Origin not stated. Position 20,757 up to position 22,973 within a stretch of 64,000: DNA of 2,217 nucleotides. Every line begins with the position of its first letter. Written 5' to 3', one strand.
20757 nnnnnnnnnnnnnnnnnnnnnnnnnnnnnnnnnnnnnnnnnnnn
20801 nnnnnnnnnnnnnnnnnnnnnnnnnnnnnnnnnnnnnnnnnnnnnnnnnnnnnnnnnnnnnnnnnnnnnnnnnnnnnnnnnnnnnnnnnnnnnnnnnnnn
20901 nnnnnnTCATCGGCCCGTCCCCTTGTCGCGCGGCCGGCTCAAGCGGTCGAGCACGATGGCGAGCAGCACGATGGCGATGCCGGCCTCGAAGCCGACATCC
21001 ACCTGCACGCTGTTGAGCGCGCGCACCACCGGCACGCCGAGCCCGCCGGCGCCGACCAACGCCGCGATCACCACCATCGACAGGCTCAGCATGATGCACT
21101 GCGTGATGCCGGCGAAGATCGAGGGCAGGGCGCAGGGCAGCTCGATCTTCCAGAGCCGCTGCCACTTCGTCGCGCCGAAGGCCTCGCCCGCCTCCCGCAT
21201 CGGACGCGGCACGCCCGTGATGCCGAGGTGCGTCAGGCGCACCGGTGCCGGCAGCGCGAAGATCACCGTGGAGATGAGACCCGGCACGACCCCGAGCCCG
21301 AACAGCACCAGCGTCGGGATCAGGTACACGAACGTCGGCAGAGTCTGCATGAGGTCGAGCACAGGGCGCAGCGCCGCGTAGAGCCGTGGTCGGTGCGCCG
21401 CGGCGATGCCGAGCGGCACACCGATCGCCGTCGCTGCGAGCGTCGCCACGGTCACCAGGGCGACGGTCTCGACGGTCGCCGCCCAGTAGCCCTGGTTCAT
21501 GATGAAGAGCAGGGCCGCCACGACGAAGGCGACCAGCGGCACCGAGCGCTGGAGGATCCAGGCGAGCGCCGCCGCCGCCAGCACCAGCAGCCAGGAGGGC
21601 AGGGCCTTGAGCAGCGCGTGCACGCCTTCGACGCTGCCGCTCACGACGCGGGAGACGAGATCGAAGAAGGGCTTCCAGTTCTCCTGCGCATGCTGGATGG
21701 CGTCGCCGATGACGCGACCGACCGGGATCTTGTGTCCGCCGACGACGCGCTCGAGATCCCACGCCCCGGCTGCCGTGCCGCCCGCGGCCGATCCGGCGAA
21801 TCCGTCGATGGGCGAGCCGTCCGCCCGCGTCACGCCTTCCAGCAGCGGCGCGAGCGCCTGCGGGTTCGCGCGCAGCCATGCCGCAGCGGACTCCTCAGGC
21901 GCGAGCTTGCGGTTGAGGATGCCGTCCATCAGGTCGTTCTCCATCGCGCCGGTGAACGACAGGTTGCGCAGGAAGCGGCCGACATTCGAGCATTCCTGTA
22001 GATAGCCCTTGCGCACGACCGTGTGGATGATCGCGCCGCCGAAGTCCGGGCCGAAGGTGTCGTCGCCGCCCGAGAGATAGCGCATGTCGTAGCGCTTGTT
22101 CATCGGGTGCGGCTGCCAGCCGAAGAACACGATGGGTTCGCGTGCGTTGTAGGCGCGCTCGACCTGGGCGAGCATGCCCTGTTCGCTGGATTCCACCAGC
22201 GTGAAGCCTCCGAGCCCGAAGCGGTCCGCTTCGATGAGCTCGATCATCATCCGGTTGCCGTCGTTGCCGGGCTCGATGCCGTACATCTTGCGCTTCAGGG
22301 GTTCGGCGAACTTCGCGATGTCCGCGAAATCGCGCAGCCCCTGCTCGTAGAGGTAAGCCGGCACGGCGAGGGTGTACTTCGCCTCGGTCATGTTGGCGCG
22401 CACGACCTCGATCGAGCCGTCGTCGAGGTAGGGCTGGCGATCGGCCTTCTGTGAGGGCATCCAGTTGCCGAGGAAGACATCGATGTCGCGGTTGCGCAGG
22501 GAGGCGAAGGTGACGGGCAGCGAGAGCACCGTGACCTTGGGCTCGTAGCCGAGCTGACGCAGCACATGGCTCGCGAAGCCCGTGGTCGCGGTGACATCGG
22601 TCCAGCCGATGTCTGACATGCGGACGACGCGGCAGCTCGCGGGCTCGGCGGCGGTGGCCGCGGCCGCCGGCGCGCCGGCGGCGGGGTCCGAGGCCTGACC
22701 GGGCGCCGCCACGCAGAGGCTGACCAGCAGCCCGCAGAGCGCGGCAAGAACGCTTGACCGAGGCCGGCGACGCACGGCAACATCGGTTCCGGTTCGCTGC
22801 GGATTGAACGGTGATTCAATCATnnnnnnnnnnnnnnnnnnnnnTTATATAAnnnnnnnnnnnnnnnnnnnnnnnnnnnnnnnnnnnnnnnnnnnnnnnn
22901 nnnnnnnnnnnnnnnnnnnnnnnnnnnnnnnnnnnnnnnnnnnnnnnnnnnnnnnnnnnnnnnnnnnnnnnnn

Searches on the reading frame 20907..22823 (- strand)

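Call 48: search_protein_families(library=pfam, proteins=[window:20907-22823:-], max_evalue=0.00001)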
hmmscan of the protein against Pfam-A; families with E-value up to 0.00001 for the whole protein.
window:20907-22823:- (638 aa): 2 families
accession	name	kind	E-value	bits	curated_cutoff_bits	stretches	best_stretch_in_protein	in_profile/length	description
PF04069.17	OpuAC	-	1.6e-53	182.4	21.2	1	67-318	3-256/257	Substrate binding domain of ABC-type glycine betaine transport system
PF00528.27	BPD_transp_1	-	4.6e-27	95.4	26.4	1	468-628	1-174/184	Binding-protein-dependent transport system inner membrane component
